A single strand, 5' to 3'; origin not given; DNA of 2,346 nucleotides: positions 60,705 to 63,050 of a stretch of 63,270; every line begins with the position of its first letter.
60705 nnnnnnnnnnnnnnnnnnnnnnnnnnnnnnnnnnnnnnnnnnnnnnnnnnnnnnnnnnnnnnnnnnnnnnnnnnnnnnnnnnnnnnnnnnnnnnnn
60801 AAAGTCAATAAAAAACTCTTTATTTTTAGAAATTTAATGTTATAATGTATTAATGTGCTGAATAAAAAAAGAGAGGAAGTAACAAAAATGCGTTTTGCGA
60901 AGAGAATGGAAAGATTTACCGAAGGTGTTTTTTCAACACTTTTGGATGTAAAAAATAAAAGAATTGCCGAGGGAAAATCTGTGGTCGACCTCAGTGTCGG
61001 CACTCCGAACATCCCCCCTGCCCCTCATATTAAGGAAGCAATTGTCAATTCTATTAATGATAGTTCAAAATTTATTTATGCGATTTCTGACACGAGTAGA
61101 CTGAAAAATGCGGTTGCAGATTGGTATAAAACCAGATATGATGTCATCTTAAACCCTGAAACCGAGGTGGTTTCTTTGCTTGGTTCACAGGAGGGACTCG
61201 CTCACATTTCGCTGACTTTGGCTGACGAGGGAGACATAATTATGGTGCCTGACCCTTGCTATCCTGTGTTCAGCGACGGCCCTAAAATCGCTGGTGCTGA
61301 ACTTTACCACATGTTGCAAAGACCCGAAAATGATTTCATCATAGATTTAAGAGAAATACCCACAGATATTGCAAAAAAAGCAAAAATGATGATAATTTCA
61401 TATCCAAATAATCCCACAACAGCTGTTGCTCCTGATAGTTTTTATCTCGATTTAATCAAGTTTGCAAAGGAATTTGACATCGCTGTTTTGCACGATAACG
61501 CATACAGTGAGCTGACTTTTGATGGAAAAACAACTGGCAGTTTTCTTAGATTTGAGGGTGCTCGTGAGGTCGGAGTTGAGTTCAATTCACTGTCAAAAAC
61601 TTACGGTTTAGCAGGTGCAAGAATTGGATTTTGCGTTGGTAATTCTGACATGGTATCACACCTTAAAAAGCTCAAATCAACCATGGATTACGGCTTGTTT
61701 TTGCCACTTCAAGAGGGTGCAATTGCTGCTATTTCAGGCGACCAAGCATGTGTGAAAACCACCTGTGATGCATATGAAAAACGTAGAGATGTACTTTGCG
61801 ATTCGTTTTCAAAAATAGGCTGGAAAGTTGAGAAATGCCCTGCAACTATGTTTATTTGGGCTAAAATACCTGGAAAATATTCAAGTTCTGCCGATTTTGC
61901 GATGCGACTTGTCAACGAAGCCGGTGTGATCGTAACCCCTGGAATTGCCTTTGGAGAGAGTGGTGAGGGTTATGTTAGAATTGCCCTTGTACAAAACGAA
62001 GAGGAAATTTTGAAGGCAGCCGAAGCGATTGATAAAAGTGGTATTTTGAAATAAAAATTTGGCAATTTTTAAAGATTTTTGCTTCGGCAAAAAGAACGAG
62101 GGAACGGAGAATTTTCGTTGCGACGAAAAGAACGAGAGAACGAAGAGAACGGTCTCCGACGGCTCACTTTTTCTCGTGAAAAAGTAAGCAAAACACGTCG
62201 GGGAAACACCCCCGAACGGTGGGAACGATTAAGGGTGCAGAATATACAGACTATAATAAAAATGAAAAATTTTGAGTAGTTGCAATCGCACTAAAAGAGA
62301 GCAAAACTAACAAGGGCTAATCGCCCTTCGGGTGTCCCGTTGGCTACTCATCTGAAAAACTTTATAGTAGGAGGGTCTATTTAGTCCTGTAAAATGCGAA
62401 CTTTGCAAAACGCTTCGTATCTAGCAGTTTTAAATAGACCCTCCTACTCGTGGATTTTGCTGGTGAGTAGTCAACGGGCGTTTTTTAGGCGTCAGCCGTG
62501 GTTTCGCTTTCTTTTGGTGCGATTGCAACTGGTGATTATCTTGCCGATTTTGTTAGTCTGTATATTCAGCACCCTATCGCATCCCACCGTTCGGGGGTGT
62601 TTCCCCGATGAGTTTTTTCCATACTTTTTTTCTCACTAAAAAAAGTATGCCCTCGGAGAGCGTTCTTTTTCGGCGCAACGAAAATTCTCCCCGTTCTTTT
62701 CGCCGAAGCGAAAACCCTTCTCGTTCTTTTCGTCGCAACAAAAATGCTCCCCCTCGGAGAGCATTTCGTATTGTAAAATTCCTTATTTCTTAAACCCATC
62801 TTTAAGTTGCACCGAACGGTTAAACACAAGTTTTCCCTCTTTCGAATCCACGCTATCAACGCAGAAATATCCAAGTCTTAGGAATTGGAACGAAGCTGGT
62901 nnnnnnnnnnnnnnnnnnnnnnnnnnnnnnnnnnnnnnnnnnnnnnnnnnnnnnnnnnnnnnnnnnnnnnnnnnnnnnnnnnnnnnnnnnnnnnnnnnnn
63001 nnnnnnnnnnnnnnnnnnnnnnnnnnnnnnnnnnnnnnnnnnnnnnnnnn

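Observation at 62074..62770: ORF-free nested inverted-repeat element of about 700 bp with strand-biased G-U pairs and compensatory hairpin changes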

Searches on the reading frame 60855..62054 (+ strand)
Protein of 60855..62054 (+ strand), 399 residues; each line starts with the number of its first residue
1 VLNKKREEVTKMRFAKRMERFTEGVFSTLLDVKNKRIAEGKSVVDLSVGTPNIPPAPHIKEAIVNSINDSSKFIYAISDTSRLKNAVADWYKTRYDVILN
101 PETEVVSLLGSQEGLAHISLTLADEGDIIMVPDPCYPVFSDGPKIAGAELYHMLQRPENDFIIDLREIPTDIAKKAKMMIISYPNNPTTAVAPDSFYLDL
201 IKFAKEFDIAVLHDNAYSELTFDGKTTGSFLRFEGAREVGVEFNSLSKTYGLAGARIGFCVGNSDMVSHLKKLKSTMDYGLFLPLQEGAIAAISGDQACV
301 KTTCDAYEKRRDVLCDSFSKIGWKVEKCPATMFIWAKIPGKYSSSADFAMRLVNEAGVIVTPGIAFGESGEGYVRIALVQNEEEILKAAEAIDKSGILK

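Call 9: find_encoding_contigs(protein=window:60855-62054:+, flank=10000, max_places=10)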
Protein window:60855-62054:+ (399 aa): no gene with exactly this product is on record in the collection.

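Call 10: search_protein_families(library=pfam, proteins=[window:60855-62054:+], max_evalue=0.01)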
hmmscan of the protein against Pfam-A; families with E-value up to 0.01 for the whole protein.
window:60855-62054:+ (399 aa): 1 family
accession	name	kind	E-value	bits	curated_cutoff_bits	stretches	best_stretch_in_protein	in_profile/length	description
PF00155.27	Aminotran_1_2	-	4.2e-60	204.3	19.7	1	42-392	2-361/361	Aminotransferase class I and II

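Call 15: find_encoding_contigs(protein=window:60888-62054:+, flank=10000, max_places=10)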
Protein window:60888-62054:+ (388 aa): no gene with exactly this product is on record in the collection.
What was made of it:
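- Tried and rejected: Exact look-ups of the window's aminotransferase failed, so the source contig could not be recovered (calls 9, 15).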

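Call 28: find_homologous_proteins(query=window:60888-62054:+, max_evalue=1e-50)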
Query window:60888-62054:+ (388 aa): 6599 proteins with E <= 1e-50 among 8000 candidates; the best 120 are listed.
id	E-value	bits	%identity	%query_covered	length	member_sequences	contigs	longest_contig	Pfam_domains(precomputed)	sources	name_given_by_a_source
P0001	3.2e-257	871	100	100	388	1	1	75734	PF00155.28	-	-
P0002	9.1e-221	751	84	100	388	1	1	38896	PF00155.28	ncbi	-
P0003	2.3e-192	657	73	100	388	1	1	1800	PF00155.28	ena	-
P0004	2.2e-189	647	71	100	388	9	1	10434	PF00155.28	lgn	-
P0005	2.7e-188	644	72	100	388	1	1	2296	PF00155.28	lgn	-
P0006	1.3e-187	642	72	100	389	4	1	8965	PF00155.28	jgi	-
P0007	5.5e-187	639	71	100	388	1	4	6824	PF00155.28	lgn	-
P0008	2.8e-186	637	69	100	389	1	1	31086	PF00155.28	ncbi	-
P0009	2.9e-186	637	71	100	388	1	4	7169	PF00155.28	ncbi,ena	-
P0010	5.9e-186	636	69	100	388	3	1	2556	PF00155.28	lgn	-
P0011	2.8e-181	621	68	100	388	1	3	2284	PF00155.28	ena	-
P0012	8.7e-180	616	68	100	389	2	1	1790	PF00155.28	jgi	jgi:LL-diaminopimelate aminotransferase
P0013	1.1e-179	616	68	98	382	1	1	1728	PF00155.28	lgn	-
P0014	4.6e-179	613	68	100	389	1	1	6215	PF00155.28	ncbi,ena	-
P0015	3.1e-178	611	67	100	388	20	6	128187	PF00155.28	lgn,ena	-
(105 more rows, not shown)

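Call 29: find_encoding_contigs(protein=P0002, flank=10000, max_places=4)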
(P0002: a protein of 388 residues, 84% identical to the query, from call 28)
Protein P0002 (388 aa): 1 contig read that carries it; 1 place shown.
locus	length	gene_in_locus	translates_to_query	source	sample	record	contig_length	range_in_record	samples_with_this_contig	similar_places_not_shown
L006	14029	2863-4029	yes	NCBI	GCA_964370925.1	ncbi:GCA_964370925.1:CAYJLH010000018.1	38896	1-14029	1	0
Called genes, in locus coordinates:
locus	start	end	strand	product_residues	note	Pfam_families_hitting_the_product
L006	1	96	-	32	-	?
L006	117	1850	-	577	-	PF00501:AMP-binding, PF13193:AMP-binding_C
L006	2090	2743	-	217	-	PF04263:TPK_catalytic, PF04265:TPK_B1_binding (weak)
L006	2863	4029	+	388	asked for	PF00155:Aminotran_1_2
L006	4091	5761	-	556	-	PF13682:CZB, PF00015:MCPsignal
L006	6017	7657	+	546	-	PF00990:GGDEF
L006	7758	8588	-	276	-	PF02673:BacA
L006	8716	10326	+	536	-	PF02310:B12-binding, PF04055:Radical_SAM, PF13311:DUF4080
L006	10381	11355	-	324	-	PF06347:SH3_4 (faint), PF08239:SH3_3, PF00877:NLPC_P60, PF05257:CHAP (faint), PF05382:Amidase_5 (weak)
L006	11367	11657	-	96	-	-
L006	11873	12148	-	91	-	PF13451:zf_Tbcl, PF23477:zf_Tbcl_2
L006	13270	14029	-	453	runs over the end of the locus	PF01225:Mur_ligase, PF08245:Mur_ligase_M, PF02875:Mur_ligase_C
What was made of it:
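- On MITE / foldback non-autonomous transposon: The MAG's aminotransferase is followed after 61 bp by an MCP gene, without the element (call 29).
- In that same MAG the orthologous aminotransferase is followed after 61 bp by an MCP gene, with no element (call 29).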

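Call 30: find_encoding_contigs(protein=P0008, flank=6000, max_places=3)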
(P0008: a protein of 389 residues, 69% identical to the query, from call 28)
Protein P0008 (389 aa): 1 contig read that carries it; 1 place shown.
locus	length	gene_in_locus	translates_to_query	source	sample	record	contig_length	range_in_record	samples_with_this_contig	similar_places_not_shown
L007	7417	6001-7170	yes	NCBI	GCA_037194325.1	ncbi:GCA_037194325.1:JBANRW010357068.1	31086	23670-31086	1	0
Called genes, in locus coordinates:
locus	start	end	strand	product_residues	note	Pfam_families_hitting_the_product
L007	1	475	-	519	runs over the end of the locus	PF04223:CitF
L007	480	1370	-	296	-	PF03328:HpcH_HpaI, PF15617:C-C_Bond_Lyase, PF22484:DUF6986 (weak)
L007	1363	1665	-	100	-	PF06857:ACP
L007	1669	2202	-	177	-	PF00694:Aconitase_C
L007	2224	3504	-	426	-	PF00330:Aconitase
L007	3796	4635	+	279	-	PF04909:Amidohydro_2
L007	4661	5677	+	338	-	PF08218:Citrate_ly_lig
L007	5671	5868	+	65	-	PF01874:CitG (weak)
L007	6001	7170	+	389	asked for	PF00155:Aminotran_1_2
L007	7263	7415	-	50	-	?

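Call 38: find_encoding_contigs(protein=P0004, flank=5000, max_places=3)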
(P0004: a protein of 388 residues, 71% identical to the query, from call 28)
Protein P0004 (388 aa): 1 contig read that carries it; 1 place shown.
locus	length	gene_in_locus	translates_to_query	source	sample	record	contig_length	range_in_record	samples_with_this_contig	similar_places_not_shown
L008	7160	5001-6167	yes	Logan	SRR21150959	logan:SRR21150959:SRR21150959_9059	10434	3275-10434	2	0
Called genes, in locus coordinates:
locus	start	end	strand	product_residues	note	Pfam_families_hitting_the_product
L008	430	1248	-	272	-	-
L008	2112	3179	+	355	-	PF00465:Fe-ADH, PF13685:Fe-ADH_2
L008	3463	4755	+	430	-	PF13173:AAA_14, PF13635:DUF4143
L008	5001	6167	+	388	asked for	PF00155:Aminotran_1_2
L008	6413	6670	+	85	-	-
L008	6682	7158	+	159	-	?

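Call 39: find_encoding_contigs(protein=P0006, flank=5000, max_places=3)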
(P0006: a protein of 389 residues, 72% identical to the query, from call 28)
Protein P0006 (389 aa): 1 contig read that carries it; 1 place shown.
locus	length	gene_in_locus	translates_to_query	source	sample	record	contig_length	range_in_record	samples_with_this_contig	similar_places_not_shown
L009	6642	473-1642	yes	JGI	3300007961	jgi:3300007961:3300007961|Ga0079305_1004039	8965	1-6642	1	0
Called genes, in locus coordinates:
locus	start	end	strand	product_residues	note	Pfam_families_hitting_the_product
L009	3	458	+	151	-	?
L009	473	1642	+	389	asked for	PF00155:Aminotran_1_2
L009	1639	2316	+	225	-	PF09365:DUF2461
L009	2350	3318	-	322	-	PF07670:Gate (faint)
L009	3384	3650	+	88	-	PF07873:YabP (weak)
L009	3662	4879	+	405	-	PF06898:YqfD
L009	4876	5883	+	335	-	PF02562:PhoH, PF13245:AAA_19, PF13604:AAA_30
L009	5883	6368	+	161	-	PF02130:YbeY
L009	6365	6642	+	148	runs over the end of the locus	PF01219:DAGK_prokar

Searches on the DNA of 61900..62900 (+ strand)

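Call 5: search_rna_families(source=window, start=61900, end=62900, threshold=evalue, max_evalue=10, show_alignments=3)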
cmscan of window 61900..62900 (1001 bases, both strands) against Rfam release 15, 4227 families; matches with E-value up to 10: 15.
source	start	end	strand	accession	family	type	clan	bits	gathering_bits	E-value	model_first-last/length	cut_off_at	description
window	62340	62474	+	RF04128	MIR8562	Gene; miRNA;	-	35.7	211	0.00014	1-242/242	no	MIR8562 microRNA precursor family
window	62285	62446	+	RF00007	U12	Gene; snRNA; splicing;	CL00006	20.9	53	0.11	1-151/151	no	U12 minor spliceosomal RNA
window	62354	62395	+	RF01364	CRISPR-DR51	Gene; CRISPR;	-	19.4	45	4.7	1-38/38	no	CRISPR RNA direct repeat element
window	62737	62792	-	RF01859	Phe_leader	Cis-reg; leader;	-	18.6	55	3.1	1-125/125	no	Phenylalanine leader peptide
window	62004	62125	+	RF02447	SpR19_sRNA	Gene; sRNA;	-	18.1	79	2.2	1-123/123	no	Streptococcus sRNA SpR19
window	62066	62183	+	RF02973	Enterococcus-1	Gene; sRNA;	-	18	71.4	0.68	1-152/152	no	Enterococcus-1 RNA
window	62256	62315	+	RF01726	SAM-II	Cis-reg; riboswitch;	-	18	44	1.6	1-60/60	no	SAM-II riboswitch aptamer (SAM-II long loop)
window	62586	62661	-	RF02972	engA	Cis-reg;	-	17.6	46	0.93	1-101/101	no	engA RNA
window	62038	62194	+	RF02157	NPPA-AS1_2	Gene; lncRNA;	-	16.6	60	6.8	1-150/150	no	NPPA antisense RNA 1 conserved region 2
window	61996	62086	+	RF03953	mir-5350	Gene; miRNA;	-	15.8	90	6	1-74/74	no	mir-5350 microRNA precursor family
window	62166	62192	-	RF01080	UPD-PKib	Cis-reg;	-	15.8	39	8.5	1-32/32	no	Pseudoknot of upstream pseudoknot domain (UPD) of the 3'UTR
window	62630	62734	-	RF02502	Atu_C8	Gene; sRNA;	-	15.3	50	7.4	1-122/122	no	Rhizobiales sRNA Atu_C8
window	62708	62764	+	RF02236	asX2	Gene; sRNA;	-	14.6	70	6.1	1-87/87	no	Xanthomonas sRNA asX2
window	62585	62707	-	RF02986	FuFi-1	Gene; sRNA;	-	13.2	59.6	3.7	1-175/175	no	FuFi-1 RNA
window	62302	62342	-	RF00517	serC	Cis-reg; leader;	-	12.8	35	6.7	1-52/52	no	serC leader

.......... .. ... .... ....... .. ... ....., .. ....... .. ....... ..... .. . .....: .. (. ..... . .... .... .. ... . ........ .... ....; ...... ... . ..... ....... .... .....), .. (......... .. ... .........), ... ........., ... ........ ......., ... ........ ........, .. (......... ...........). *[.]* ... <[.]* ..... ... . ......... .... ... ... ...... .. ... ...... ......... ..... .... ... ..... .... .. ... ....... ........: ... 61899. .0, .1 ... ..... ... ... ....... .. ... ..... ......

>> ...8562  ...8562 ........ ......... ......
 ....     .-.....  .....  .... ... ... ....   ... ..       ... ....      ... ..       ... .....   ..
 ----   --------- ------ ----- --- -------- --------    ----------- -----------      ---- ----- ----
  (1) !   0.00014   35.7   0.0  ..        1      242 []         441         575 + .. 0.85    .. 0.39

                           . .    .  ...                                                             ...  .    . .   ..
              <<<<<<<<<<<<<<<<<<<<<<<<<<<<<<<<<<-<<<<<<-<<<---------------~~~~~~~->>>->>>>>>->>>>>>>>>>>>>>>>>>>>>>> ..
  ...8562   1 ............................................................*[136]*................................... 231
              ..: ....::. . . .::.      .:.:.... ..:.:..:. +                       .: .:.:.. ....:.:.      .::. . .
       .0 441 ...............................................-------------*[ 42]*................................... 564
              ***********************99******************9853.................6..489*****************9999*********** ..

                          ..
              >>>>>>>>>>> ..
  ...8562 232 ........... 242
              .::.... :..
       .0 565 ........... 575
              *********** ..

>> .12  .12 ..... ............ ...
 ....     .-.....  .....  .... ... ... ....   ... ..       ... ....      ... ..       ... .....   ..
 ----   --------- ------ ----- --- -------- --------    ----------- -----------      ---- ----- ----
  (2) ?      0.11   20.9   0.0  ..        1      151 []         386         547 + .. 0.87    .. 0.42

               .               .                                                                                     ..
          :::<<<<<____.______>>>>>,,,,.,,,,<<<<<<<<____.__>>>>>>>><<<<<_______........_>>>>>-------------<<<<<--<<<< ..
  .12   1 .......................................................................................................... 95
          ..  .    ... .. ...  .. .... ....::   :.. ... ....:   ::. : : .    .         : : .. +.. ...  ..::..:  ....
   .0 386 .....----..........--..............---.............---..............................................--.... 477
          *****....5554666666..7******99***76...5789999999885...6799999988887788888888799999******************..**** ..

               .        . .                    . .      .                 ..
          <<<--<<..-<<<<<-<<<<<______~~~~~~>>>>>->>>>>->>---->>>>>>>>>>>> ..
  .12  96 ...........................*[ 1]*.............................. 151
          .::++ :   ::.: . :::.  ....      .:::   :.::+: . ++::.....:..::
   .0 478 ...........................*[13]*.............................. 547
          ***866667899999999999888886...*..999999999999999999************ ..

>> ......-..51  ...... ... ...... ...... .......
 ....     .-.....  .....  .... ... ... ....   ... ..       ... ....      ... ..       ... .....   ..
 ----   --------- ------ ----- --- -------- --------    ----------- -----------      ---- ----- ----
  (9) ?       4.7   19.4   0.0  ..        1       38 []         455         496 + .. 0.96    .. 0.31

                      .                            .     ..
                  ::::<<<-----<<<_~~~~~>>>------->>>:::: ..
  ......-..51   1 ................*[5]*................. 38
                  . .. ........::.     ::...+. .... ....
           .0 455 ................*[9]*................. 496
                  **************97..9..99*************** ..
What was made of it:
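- On Any Rfam RNA family: Within 61900-62900 the best score is MIR8562 at 35.7 bits against 211 (call 5).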

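Call 16: search_dna_similar(query=window:62055-62782:+, collection=plasmids, mode=distant, max_evalue=0.001)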
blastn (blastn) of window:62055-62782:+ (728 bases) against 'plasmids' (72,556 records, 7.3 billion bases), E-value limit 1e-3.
No match.

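Call 17: search_dna_similar(query=window:62055-62782:+, collection=phages, mode=distant, max_evalue=0.001)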
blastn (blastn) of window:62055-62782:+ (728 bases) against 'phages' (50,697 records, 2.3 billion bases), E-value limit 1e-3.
No match.
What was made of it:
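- There is no plasmid or phage similarity (calls 16, 17).
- Tried and rejected: blastn of the 728 bp against the plasmid and phage collections gave no match (calls 16, 17).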

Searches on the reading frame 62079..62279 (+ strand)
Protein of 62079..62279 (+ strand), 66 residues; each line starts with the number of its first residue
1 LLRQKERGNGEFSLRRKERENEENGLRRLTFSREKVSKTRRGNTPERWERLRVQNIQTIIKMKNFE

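Call 10: search_protein_families(library=pfam, proteins=[window:62079-62279:+], max_evalue=0.01)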
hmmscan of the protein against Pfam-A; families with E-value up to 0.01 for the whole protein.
window:62079-62279:+ (66 aa): 0 families
